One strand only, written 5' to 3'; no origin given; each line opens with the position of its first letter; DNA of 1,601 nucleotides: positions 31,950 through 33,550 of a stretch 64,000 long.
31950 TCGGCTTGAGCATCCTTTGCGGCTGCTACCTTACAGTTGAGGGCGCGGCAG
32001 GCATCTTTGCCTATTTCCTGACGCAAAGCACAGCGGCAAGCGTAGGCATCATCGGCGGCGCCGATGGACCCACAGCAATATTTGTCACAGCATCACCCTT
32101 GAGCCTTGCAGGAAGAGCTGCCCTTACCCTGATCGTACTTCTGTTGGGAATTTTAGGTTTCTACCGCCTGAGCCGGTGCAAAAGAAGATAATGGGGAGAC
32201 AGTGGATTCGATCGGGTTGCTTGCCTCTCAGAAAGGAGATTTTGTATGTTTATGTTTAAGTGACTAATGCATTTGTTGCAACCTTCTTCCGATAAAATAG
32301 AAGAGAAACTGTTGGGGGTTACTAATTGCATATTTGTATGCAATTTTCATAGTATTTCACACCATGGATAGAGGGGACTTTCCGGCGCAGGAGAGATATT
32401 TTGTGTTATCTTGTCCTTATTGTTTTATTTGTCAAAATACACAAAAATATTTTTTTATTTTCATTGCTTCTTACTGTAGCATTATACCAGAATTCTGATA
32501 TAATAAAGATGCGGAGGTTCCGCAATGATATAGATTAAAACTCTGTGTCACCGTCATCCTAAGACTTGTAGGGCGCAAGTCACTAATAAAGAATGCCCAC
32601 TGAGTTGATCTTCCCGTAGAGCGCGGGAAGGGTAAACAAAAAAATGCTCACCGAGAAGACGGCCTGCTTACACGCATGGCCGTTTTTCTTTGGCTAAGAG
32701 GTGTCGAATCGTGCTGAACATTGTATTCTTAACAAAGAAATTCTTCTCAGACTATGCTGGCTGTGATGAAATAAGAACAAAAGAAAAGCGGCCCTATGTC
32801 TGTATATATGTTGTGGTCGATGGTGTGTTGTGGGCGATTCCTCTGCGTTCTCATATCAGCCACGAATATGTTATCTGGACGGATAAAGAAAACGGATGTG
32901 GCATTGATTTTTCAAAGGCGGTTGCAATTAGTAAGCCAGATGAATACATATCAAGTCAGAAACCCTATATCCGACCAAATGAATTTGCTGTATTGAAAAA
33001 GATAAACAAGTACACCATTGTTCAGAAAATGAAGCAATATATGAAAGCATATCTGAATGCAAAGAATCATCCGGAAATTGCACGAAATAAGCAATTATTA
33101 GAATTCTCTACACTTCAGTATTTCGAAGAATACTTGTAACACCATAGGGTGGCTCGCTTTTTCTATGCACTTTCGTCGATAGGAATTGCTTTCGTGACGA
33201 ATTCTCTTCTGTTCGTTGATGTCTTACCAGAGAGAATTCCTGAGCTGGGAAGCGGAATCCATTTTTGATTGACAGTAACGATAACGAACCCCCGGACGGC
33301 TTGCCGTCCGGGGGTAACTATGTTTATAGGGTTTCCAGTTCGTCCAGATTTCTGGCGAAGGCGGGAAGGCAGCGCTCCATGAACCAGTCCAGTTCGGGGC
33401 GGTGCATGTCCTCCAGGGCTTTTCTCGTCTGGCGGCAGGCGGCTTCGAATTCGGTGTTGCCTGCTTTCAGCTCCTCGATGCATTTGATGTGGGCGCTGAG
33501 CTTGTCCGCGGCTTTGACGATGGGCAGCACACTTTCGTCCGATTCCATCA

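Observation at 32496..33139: AT-rich islet with the architecture of a type III toxin-antitoxin module but unusually degenerate antitoxin repeats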

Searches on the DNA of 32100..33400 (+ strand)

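Call 7: search_rna_families(source=window, start=32100, end=33400, threshold=evalue, max_evalue=10, show_alignments=3)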
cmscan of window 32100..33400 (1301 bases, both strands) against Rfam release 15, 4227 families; matches with E-value up to 10: 16.
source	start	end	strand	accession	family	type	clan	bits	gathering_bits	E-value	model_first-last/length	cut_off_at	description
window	32606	32656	+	RF02925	6A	Gene; sRNA;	-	58.1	41.2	1e-10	1-52/52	no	6A RNA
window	33256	33314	+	RF00627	P15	Gene;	-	29.2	70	0.00095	1-119/119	no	Pseudomonas sRNA P15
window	33289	33315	-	RF00627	P15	Gene;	-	27.2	70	0.0029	93-119/119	no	Pseudomonas sRNA P15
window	32875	33027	+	RF02062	STnc361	Gene; sRNA;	-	18.6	80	7.5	1-150/150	no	Salmonella enterica sRNA STnc361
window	33289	33316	-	RF01395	isrL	Gene; sRNA;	-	17.4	35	0.02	312-339/345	no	isrL Hfq binding RNA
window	33281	33337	-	RF02399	NsiR1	Gene; sRNA;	-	17.3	39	1.8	1-60/60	no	Nitrogen stress-induced RNA 1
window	33280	33314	+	RF02399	NsiR1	Gene; sRNA;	-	17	39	2.2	16-52/60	no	Nitrogen stress-induced RNA 1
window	32562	32605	+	RF02925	6A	Gene; sRNA;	-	16.6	41.2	7.8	1-52/52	no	6A RNA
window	33197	33318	+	RF00514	His_leader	Cis-reg; leader;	-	16.6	49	7.9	1-126/126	no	Histidine operon leader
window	32575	32683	-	RF02755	ES222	Gene; sRNA;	-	16.4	62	8.2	1-108/108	no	ES222 sRNA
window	32654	32694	+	RF00489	ctRNA_p42d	Gene; antisense;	-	14.7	50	9.3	1-46/46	no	ctRNA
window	32988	33058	+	RF01281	snoR35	Gene; snRNA; snoRNA; CD-box;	CL00053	14.2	40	4.9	1-81/81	no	Small nucleolar RNA snoR35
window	32488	32545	+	RF02660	icaR_3p_UTR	Cis-reg;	-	13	369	3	72-129/390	no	icaR 3'UTR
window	33250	33319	-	RF02762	C1_109596F_thermometer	Cis-reg; thermoregulator;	-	12.1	125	1.2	1-227/227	no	C1_109596F 5' UTR thermometer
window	33227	33275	+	RF01985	ZEB2_AS1_2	Gene; lncRNA;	-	12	70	8.7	1-61/61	no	ZEB2 antisense RNA 1 conserved region 2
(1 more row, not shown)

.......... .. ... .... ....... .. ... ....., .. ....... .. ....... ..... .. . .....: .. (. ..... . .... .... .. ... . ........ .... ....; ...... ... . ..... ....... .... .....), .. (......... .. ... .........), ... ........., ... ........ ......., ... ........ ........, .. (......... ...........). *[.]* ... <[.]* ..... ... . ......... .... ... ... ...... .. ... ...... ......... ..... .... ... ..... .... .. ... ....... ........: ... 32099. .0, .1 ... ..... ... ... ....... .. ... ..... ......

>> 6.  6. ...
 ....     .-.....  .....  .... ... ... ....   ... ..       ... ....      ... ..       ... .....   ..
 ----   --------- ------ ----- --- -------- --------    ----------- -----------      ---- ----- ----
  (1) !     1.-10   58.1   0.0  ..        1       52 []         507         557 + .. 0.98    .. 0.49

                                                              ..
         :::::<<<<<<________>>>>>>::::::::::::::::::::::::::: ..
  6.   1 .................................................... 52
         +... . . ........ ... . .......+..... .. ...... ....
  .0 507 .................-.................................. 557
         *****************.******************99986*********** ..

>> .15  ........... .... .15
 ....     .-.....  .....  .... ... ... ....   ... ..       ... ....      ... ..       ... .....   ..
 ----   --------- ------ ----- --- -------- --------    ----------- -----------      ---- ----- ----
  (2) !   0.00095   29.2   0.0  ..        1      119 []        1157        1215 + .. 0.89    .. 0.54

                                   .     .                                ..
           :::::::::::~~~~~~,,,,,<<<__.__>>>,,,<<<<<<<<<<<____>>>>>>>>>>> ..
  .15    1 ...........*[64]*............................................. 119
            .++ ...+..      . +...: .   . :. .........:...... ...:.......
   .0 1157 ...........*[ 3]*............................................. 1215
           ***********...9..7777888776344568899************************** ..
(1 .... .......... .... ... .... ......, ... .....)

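Call 31: search_rna_families(sources=[L001, L002, L003, L004, L005, L006, L007, L008, L009, L010, L011, L012, L013, L014, L015, L016, L017, L018, L019, L020], threshold=gathering)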
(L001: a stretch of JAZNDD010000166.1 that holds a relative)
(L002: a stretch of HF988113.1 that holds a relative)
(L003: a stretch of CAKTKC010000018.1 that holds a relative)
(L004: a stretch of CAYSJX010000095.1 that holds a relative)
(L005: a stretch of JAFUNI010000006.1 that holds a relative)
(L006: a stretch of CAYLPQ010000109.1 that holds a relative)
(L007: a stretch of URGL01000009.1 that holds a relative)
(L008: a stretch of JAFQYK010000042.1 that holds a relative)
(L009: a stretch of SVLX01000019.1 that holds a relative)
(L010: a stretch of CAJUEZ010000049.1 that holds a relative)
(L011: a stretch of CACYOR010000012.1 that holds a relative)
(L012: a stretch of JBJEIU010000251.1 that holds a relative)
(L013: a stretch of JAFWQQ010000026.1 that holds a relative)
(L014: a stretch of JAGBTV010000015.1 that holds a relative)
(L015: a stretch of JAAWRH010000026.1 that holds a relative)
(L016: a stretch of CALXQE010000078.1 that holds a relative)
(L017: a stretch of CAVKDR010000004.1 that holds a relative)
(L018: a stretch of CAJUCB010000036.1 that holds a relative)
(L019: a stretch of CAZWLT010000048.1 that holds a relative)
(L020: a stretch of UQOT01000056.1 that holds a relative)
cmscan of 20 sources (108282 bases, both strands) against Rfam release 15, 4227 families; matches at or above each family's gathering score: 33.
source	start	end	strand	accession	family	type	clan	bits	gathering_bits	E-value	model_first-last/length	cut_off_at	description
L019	2641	2713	+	RF00005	tRNA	Gene; tRNA;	CL00001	66.7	29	4.2e-12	1-71/71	no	tRNA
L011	2901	2952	+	RF02925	6A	Gene; sRNA;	-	65.5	41.2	1e-10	1-52/52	no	6A RNA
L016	2907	2957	+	RF02925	6A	Gene; sRNA;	-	65.3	41.2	1.1e-10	1-52/52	no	6A RNA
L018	4391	4463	-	RF00005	tRNA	Gene; tRNA;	CL00001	64.9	29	1.3e-11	1-71/71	no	tRNA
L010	1939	1989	+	RF02925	6A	Gene; sRNA;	-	64.2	41.2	2.2e-10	1-52/52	no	6A RNA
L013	2894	2945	+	RF02925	6A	Gene; sRNA;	-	64.1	41.2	2.2e-10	1-52/52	no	6A RNA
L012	2905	2955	+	RF02925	6A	Gene; sRNA;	-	64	41.2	2.5e-10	1-52/52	no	6A RNA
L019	2905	2955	+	RF02925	6A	Gene; sRNA;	-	64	41.2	2.5e-10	1-52/52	no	6A RNA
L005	1134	1204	+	RF00005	tRNA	Gene; tRNA;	CL00001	63.8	29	2.8e-11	1-71/71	no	tRNA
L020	2913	2963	+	RF02925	6A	Gene; sRNA;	-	63.4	41.2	3.6e-10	1-52/52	no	6A RNA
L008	2902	2952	+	RF02925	6A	Gene; sRNA;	-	63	41.2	4.4e-10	1-52/52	no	6A RNA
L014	2902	2952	+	RF02925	6A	Gene; sRNA;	-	62.2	41.2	7.2e-10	1-52/52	no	6A RNA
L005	2902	2952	+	RF02925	6A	Gene; sRNA;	-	62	41.2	8.2e-10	1-52/52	no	6A RNA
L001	2900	2950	+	RF02925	6A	Gene; sRNA;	-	61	41.2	1.5e-09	1-52/52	no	6A RNA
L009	2885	2935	+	RF02925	6A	Gene; sRNA;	-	57.4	41.2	1.3e-08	1-52/52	no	6A RNA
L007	2846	2896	+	RF02925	6A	Gene; sRNA;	-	56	41.2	3.1e-08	1-52/52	no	6A RNA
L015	2919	2969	+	RF02925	6A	Gene; sRNA;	-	55.7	41.2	3.6e-08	1-52/52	no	6A RNA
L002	733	783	+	RF02925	6A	Gene; sRNA;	-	54.9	41.2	5.8e-08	1-52/52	no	6A RNA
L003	2897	2947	+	RF02925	6A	Gene; sRNA;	-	54.9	41.2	5.8e-08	1-52/52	no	6A RNA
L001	1094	1182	+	RF00005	tRNA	Gene; tRNA;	CL00001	54.2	29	1.2e-08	1-71/71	no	tRNA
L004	2896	2946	+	RF02925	6A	Gene; sRNA;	-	54.2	41.2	9.2e-08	1-52/52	no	6A RNA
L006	1547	1597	+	RF02925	6A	Gene; sRNA;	-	53.4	41.2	1.4e-07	1-52/52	no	6A RNA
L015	2869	2918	+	RF02925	6A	Gene; sRNA;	-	52.1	41.2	3.3e-07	1-52/52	no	6A RNA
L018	4470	4553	-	RF00005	tRNA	Gene; tRNA;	CL00001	51.9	29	5e-08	1-71/71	no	tRNA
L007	2897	2947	+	RF02925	6A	Gene; sRNA;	-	51.7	41.2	4.1e-07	1-52/52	no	6A RNA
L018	2429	2480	+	RF02925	6A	Gene; sRNA;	-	49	41.2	2e-06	1-52/52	no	6A RNA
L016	2859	2906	+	RF02925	6A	Gene; sRNA;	-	45.8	41.2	1.4e-05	1-52/52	no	6A RNA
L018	2379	2428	+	RF02925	6A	Gene; sRNA;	-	45.1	41.2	2.2e-05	1-52/52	no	6A RNA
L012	2857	2904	+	RF02925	6A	Gene; sRNA;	-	45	41.2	2.3e-05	1-52/52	no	6A RNA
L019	2857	2904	+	RF02925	6A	Gene; sRNA;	-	45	41.2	2.3e-05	1-52/52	no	6A RNA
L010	1891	1938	+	RF02925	6A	Gene; sRNA;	-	44.1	41.2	4.1e-05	1-52/52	no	6A RNA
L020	2865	2912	+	RF02925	6A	Gene; sRNA;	-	44.1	41.2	4.1e-05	1-52/52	no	6A RNA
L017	2915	2965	+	RF02925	6A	Gene; sRNA;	-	42.1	41.2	0.00013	1-52/52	no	6A RNA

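Call 32: search_rna_families(sources=[L022, L024, L026, L028, L030, L033, L035, L038, L042, L048, L052, L054, L060, L064, L067, L072, L078, L086, L089, L091], threshold=gathering)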
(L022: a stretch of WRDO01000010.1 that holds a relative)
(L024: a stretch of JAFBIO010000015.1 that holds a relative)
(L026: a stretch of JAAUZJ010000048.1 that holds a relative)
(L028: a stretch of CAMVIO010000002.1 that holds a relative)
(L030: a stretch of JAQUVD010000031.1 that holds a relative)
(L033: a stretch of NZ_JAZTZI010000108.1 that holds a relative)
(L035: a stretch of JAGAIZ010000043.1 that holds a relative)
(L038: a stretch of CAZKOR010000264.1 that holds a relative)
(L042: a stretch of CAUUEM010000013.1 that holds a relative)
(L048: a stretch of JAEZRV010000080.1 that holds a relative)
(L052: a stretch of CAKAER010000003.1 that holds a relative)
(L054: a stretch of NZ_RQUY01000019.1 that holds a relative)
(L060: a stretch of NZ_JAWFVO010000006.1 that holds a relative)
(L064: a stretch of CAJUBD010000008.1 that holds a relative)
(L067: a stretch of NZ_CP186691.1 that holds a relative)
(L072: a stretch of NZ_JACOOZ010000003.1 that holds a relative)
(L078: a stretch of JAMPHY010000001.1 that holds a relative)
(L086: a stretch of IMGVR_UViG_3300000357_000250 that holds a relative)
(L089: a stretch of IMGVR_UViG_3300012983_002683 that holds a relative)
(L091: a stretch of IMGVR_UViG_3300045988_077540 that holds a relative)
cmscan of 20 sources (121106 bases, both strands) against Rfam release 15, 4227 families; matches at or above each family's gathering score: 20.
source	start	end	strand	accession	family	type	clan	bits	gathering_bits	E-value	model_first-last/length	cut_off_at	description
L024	973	1197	+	RF02986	FuFi-1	Gene; sRNA;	-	100.1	59.6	3.3e-20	1-175/175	no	FuFi-1 RNA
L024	1501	1740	+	RF02986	FuFi-1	Gene; sRNA;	-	83.7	59.6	4.9e-16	1-175/175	no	FuFi-1 RNA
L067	2903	2954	+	RF02925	6A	Gene; sRNA;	-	67.7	41.2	2.9e-11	1-52/52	no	6A RNA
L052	2884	2935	+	RF02925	6A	Gene; sRNA;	-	67.2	41.2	4e-11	1-52/52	no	6A RNA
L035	2883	2934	+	RF02925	6A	Gene; sRNA;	-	64.1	41.2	2.6e-10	1-52/52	no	6A RNA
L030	2874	2925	+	RF02925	6A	Gene; sRNA;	-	63.3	41.2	4.2e-10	1-52/52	no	6A RNA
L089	2899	2949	+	RF02925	6A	Gene; sRNA;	-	61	41.2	1.7e-09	1-52/52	no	6A RNA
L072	2895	2946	+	RF02925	6A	Gene; sRNA;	-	60.3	41.2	2.6e-09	1-52/52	no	6A RNA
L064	2885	2936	+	RF02925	6A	Gene; sRNA;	-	60.1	41.2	2.8e-09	1-52/52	no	6A RNA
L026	2884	2935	+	RF02925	6A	Gene; sRNA;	-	59.9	41.2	3.2e-09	1-52/52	no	6A RNA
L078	2894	2945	+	RF02925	6A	Gene; sRNA;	-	59.8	41.2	3.4e-09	1-52/52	no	6A RNA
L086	2897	2947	+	RF02925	6A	Gene; sRNA;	-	57.4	41.2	1.5e-08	1-52/52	no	6A RNA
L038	2890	2941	+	RF02925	6A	Gene; sRNA;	-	56.3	41.2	2.9e-08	1-52/52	no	6A RNA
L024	2910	2960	+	RF02925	6A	Gene; sRNA;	-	51.2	41.2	6e-07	1-52/52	no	6A RNA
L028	2908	2956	+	RF02925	6A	Gene; sRNA;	-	50.3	41.2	1.1e-06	1-52/52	no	6A RNA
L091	2916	2966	+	RF02925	6A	Gene; sRNA;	-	48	41.2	4.4e-06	1-52/52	no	6A RNA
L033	2908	2956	+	RF02925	6A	Gene; sRNA;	-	47.8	41.2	4.7e-06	1-52/52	no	6A RNA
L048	2875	2927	+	RF02925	6A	Gene; sRNA;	-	47.2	41.2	6.7e-06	1-52/52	no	6A RNA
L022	2850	2901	+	RF02925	6A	Gene; sRNA;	-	46.7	41.2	9e-06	1-52/52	no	6A RNA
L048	2827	2874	+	RF02925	6A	Gene; sRNA;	-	42.4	41.2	0.00012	1-52/52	no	6A RNA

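Call 37: build_rna_model(alignment_id=A3, structure=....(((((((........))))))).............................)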
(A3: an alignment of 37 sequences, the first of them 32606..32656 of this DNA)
Model R1 built from alignment A3 (37 sequences, 55 columns); structure: as given.
model positions 51; base pairs 7; branch points 0; effective number of sequences 9.69; information 1.086 bits per position. Calibrated on 0.2 Mb of random sequence (short: E-values are rough).
structure used (alignment columns):
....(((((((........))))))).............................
